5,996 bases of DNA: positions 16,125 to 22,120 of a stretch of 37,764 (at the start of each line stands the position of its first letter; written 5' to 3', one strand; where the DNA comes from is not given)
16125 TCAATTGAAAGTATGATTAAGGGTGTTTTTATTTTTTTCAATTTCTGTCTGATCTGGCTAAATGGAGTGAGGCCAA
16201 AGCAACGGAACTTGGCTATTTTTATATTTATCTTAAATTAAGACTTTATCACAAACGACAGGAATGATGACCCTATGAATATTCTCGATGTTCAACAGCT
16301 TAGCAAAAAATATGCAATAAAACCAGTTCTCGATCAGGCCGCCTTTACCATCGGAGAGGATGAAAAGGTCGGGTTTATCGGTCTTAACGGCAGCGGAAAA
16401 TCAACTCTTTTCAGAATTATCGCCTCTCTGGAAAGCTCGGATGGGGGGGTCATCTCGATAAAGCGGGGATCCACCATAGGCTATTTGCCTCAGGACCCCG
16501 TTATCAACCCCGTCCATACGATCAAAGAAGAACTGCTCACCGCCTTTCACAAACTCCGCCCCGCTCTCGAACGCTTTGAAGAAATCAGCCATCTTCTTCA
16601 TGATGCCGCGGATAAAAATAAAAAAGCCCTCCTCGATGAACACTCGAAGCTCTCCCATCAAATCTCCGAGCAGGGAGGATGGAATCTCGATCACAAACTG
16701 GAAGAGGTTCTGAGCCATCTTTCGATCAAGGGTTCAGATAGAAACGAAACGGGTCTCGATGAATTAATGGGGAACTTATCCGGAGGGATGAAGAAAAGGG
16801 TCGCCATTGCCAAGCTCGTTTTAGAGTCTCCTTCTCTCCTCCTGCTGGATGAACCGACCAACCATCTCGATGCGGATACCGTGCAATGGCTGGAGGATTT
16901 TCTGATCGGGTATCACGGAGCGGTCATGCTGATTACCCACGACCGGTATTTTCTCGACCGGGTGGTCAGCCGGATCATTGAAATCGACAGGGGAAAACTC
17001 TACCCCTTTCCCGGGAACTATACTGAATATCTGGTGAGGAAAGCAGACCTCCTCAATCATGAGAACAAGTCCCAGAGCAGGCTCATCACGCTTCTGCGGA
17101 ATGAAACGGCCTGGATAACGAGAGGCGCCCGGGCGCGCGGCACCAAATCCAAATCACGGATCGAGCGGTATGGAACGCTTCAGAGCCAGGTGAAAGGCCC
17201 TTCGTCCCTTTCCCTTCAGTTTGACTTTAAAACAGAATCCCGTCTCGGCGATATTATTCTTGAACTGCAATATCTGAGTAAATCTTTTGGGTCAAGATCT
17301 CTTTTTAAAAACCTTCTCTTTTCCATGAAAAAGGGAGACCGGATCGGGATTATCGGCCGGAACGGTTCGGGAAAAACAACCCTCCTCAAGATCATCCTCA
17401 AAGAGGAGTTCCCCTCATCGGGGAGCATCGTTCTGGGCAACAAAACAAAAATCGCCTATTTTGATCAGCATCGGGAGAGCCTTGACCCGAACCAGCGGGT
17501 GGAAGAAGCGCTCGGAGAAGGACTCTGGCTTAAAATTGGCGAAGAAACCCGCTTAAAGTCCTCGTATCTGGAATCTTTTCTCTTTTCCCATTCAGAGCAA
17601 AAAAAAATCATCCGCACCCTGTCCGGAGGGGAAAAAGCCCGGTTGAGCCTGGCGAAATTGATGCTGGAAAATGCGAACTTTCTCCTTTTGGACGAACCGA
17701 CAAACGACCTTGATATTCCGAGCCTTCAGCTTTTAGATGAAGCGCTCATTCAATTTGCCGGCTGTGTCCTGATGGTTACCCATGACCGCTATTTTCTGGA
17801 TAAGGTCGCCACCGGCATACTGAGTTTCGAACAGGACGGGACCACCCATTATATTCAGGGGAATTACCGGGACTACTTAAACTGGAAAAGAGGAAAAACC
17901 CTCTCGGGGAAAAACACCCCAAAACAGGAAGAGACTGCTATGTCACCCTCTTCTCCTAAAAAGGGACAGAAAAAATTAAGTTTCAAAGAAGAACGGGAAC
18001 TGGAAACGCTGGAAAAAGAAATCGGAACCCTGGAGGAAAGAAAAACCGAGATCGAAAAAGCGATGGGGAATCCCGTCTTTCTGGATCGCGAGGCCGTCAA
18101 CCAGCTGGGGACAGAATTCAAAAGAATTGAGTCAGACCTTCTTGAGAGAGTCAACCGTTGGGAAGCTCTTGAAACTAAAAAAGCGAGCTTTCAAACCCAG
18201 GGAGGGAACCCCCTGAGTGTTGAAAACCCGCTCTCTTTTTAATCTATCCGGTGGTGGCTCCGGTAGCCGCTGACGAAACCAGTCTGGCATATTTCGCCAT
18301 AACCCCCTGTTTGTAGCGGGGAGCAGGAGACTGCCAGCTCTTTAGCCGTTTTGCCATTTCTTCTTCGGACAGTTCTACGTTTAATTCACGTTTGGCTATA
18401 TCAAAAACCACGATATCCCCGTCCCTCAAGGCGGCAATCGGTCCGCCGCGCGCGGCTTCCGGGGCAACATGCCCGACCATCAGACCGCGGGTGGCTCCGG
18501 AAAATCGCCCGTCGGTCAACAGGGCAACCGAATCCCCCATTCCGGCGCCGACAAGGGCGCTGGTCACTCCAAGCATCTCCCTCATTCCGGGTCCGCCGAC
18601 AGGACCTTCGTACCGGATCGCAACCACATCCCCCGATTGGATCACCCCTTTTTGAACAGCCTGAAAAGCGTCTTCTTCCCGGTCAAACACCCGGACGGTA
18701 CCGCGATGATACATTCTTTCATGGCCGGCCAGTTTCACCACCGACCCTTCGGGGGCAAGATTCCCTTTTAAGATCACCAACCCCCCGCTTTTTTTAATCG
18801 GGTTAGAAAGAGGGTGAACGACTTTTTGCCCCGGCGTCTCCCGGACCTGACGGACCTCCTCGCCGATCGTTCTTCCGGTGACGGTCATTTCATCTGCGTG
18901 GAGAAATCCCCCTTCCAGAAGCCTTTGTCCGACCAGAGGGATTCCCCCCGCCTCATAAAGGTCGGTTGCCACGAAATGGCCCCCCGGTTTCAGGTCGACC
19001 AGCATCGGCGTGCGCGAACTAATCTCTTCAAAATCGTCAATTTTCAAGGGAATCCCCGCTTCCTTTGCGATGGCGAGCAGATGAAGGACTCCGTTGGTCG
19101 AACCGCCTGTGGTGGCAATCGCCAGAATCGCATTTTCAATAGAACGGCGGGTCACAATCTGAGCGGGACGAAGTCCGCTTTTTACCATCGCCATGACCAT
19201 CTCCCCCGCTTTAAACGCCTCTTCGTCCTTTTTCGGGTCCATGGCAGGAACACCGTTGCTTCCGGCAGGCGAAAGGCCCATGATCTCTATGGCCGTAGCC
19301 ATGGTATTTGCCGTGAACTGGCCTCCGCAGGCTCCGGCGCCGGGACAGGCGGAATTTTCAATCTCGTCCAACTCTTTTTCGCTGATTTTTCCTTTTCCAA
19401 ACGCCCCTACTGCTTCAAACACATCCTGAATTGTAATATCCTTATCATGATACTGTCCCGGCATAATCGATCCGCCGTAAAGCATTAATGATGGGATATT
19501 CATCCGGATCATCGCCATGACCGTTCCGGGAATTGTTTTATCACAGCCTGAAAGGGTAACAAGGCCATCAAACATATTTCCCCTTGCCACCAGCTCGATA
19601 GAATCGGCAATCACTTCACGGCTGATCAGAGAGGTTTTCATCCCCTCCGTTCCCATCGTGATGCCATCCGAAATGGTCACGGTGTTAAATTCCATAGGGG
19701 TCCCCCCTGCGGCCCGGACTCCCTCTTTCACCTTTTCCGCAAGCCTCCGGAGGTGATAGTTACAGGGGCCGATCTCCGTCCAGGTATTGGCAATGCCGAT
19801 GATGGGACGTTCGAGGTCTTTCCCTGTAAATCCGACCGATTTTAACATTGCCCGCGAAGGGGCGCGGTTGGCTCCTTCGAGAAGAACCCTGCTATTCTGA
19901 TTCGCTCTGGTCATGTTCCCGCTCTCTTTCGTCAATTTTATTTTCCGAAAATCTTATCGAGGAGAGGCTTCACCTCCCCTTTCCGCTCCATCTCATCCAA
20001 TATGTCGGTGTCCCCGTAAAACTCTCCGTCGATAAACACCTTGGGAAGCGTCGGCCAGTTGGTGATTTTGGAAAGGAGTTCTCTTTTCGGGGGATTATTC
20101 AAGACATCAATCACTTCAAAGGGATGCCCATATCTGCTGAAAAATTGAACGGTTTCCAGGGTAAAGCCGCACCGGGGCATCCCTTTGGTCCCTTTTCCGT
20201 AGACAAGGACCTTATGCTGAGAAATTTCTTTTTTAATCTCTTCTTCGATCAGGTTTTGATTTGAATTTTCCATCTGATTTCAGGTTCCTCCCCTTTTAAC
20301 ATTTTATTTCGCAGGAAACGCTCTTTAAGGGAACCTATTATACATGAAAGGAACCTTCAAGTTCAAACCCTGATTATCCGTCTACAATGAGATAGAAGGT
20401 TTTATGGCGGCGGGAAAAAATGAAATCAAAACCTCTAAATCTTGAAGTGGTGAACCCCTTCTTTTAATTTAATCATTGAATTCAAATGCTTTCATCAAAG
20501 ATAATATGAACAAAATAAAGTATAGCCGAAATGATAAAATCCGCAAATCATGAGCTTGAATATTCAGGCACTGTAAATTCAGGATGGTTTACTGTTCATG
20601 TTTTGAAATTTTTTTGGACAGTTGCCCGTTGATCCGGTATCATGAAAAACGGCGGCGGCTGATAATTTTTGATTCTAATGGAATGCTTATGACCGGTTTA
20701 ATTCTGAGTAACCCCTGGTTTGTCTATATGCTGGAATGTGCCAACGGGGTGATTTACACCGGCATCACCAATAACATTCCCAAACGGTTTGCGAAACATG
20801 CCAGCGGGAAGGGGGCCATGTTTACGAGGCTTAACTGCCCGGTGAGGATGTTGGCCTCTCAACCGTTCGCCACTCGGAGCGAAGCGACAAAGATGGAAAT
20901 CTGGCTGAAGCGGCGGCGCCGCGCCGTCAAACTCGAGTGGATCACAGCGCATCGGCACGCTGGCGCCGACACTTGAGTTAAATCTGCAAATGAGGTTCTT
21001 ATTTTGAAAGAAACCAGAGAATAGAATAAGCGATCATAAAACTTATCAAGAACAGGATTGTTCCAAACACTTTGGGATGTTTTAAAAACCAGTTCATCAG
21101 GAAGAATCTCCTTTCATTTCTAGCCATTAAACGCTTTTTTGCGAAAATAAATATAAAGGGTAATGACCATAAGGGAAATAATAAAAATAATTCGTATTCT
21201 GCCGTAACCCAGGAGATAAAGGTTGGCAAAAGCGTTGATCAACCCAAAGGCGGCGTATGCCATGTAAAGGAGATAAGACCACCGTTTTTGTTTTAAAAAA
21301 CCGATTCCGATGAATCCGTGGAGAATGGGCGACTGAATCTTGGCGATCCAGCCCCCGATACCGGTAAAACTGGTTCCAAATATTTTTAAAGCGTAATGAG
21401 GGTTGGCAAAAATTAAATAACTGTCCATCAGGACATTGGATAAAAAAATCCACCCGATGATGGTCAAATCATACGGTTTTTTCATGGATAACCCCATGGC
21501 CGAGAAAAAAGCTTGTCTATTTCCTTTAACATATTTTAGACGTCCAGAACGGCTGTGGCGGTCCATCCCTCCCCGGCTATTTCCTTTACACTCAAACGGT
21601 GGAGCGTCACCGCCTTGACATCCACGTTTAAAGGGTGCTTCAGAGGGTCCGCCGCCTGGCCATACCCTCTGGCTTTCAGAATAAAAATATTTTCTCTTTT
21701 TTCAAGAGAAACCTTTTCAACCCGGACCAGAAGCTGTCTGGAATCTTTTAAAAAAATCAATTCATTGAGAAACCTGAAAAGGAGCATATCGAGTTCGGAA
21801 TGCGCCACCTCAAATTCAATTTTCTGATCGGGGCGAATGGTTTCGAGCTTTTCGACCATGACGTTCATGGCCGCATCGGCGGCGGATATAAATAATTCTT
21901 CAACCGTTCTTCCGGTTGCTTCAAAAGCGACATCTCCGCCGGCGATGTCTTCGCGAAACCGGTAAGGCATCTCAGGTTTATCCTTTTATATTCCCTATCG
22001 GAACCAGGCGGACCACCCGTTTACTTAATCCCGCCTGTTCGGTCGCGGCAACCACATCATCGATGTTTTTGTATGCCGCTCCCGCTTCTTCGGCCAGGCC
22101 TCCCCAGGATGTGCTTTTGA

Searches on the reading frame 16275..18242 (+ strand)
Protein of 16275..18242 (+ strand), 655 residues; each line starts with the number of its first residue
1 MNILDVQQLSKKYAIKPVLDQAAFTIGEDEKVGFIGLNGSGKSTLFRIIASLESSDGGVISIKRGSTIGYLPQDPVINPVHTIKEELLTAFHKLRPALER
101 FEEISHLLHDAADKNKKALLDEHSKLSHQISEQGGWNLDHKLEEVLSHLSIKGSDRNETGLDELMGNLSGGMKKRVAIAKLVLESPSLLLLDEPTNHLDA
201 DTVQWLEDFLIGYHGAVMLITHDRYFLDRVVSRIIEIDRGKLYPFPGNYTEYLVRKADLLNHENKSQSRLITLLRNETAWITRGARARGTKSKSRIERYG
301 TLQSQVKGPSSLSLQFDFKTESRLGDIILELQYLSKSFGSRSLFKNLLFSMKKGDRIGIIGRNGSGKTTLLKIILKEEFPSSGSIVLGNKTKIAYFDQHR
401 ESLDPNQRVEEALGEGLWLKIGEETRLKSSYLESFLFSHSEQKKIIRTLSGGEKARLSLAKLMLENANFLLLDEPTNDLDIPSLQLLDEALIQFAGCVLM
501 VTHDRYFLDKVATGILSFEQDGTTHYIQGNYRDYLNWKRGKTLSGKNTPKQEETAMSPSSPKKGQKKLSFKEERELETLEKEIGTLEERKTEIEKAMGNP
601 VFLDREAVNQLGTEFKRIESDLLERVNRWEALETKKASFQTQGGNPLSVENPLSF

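Call 13: search_protein_families(library=pfam, proteins=[window:16275-18242:+], max_evalue=0.001)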
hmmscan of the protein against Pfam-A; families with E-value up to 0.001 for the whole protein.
window:16275-18242:+ (655 aa): 12 families
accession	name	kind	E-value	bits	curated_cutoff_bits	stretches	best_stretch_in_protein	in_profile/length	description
PF00005.33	ABC_tran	-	1.1e-55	188.4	25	2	19-196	1-137/137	ABC transporter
PF16326.10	ABC_tran_CTD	-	1.7e-16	60.6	32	1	567-633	1-68/69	ABC transporter C-terminal domain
PF13304.12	AAA_21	-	2.6e-16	61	27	2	358-403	3-54/304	AAA domain, putative AbiEii toxin, Type IV TA system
PF12848.13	ABC_tran_Xtn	-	2.1e-10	41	25.9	1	235-303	1-71/85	ABC transporter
PF02463.25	SMC_N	-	8.8e-10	38.8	40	0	448-513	136-207/220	RecF/RecN/SMC N terminal domain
PF13555.12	AAA_29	-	3.9e-06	27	27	0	349-371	17-39/61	P-loop containing region of AAA domain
PF00006.31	ATP-synt_ab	-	7.1e-06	26.2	29.5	0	346-380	6-39/213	ATP synthase alpha/beta family, nucleotide-binding domain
PF03308.22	MeaB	-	5.4e-05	22.8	23.1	0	12-49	16-53/273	Methylmalonyl Co-A mutase-associated GTPase MeaB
PF13191.12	AAA_16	-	0.00016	22.6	32.6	0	36-129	31-108/167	AAA ATPase domain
PF13401.12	AAA_22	-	0.00016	22.4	27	0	359-377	10-28/130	AAA domain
PF13238.12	AAA_18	-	0.00019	22.3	29.4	0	357-413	1-59/128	AAA domain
PF00931.28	NB-ARC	-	0.00046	20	23.5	0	346-377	10-41/248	NB-ARC domain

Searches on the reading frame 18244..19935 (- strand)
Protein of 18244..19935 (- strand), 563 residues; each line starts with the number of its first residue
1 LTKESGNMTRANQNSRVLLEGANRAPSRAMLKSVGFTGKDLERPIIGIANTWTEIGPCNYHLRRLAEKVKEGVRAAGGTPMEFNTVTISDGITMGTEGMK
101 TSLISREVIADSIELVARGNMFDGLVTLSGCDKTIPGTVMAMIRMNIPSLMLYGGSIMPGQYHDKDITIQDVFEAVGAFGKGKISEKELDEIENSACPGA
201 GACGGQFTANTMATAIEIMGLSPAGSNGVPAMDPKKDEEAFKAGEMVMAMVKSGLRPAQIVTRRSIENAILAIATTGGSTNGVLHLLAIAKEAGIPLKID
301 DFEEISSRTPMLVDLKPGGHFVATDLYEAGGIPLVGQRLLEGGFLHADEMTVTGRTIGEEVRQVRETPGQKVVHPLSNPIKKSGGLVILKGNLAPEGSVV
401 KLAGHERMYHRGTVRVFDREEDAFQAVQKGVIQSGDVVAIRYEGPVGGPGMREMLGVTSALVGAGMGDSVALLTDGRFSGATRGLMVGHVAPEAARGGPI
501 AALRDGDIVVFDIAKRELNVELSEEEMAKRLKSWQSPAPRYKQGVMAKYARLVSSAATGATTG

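Call 13: search_protein_families(library=pfam, proteins=[window:18244-19935:-], max_evalue=0.001)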
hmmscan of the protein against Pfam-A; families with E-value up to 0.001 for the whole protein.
window:18244-19935:- (563 aa): 2 families
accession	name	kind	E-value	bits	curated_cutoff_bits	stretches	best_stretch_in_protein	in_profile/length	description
PF00920.27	ILVD_EDD_N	-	1.9e-129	431.8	27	1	43-359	1-315/316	Dihydroxy-acid/6-phosphogluconate dehydratase N-terminal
PF24877.1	ILV_EDD_C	-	1.5e-73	246.7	27.7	1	371-560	1-191/191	Dihydroxy-acid/6-phosphogluconate dehydratase C-terminal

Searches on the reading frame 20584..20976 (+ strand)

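Call 71: search_protein_families(library=pfam, proteins=[window:20584-20976:+], max_evalue=0.0001)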
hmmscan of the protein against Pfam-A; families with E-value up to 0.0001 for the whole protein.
window:20584-20976:+ (130 aa): 1 family
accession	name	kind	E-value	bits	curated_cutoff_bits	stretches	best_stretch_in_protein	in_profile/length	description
PF01541.30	GIY-YIG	-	2.6e-13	50.5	22.6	1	45-114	2-74/78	GIY-YIG catalytic domain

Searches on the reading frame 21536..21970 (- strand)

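Call 13: search_protein_families(library=pfam, proteins=[window:21536-21970:-], max_evalue=0.001)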
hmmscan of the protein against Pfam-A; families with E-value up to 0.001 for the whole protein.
window:21536-21970:- (144 aa): 1 family
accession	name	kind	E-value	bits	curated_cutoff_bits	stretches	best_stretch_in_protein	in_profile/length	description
PF01951.21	Archease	-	6.6e-34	117.6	25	1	11-144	7-136/136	Archease protein family (MTH1598/TM1083)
